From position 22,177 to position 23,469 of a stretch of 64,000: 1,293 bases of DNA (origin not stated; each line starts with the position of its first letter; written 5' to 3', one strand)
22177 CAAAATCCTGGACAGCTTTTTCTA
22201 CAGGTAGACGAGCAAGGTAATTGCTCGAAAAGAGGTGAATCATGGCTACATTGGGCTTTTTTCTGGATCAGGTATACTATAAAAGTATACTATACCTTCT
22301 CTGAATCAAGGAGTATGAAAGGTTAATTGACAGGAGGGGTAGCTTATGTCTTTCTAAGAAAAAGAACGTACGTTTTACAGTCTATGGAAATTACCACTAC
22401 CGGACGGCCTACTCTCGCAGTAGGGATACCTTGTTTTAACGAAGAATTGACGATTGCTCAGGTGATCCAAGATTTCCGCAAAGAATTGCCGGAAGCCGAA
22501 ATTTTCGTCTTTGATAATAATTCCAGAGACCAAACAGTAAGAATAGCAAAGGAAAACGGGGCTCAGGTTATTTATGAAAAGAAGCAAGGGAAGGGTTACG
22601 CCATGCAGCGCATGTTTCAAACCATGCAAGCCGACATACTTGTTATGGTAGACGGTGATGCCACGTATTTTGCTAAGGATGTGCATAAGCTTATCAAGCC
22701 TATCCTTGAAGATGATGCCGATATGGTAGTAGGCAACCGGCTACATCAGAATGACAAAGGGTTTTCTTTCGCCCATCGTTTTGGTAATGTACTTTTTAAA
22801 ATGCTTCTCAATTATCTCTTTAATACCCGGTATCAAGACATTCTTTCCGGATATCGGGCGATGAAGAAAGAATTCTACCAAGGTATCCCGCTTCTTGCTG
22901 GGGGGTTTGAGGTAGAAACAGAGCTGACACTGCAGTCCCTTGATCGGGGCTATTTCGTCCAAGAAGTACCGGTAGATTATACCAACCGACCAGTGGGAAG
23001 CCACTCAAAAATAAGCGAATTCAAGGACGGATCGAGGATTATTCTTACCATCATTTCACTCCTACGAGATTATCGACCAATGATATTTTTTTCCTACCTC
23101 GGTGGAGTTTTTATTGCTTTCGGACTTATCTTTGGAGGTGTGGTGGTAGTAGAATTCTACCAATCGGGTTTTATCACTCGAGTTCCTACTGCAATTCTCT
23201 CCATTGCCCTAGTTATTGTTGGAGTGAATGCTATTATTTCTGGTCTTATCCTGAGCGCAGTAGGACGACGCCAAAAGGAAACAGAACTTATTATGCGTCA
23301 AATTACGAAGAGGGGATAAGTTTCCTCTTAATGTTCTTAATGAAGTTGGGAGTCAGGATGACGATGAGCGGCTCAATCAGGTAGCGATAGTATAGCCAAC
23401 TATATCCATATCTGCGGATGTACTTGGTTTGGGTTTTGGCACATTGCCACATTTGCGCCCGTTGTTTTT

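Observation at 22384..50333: Three independent small-membrane-accessory plus polyprenyl-P GT2 modules in one locus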

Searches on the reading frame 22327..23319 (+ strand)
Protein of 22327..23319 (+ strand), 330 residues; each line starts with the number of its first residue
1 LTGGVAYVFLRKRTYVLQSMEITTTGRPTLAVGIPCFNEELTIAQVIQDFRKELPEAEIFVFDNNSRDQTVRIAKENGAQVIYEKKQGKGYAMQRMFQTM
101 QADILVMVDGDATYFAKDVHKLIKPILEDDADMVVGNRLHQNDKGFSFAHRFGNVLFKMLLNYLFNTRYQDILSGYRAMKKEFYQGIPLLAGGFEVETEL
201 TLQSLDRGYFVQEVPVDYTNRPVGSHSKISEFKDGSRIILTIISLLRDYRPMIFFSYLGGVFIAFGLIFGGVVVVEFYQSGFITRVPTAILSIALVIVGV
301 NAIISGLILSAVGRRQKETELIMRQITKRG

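Call 3: search_protein_families(library=pfam, proteins=[window:22327-23319:+], max_evalue=0.01)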
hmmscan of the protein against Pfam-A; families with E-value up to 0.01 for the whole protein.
window:22327-23319:+ (330 aa): 3 families
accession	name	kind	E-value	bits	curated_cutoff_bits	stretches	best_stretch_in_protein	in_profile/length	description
PF00535.33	Glycos_transf_2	-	1.1e-23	84.4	23.3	1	32-184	2-164/168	Glycosyl transferase family 2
PF13641.12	Glyco_tranf_2_3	-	1.8e-08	35.1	27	1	28-157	1-132/230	Glycosyltransferase like family 2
PF13704.12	Glyco_tranf_2_4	-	0.0018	19.2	27.5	1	38-112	2-82/98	Glycosyl transferase family 2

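Call 10: search_protein_families(library=ncbifam, proteins=[window:22327-23319:+], max_evalue=0.001)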
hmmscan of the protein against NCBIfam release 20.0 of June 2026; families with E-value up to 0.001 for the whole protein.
window:22327-23319:+ (330 aa): 10 families
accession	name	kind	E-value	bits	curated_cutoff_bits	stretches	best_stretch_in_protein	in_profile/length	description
TIGR04182.1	glyco_TIGR04182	equivalog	1.3e-75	254.6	325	1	31-318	3-288/293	S-layer glycoprotein N-glycosyltransferase AglJ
NF041391.1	DPhHxTase_Halo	equivalog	4.9e-29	100.8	375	1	36-247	3-210/213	dolichyl-phosphate hexose transferase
NF010496.0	PRK13915.1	equivalog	7.9e-17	61.3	262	1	26-201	29-223/307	glucosyl-3-phosphoglycerate synthase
NF058614.1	PPMAGASynPpgS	equivalog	6e-16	58.6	370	1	34-219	6-199/226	polyprenyl-phospho-N-acetylgalactosaminyl synthase PpgS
TIGR04283.1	glyco_like_mftF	equivalog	3e-13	49.9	182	1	31-145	2-115/221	TIGR04283 family arsenosugar biosynthesis glycosyltransferase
TIGR03937.1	PgaC_IcaA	equivalog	3e-13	49.5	422.3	1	1-136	17-161/407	poly-beta-1,6-N-acetyl-D-glucosamine synthase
NF041865.1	EpsU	equivalog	1e-08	34.6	700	1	26-132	37-152/394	exopolysaccharide biosynthesis GT2 family glycosyltransferase EpsU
NF038302.1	EPS_HpsE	equivalog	1.3e-07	31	300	1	30-114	3-99/307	hormogonium polysaccharide biosynthesis glycosyltransferase HpsE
NF053846.1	glyco_with_XrtP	equivalog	3.4e-06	26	520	1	34-77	47-90/440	XrtP-associated glycosyltransferase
TIGR04195.1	S_glycosyl_SunS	equivalog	7.8e-06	25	350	1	25-122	54-151/421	SunS family peptide S-glycosyltransferase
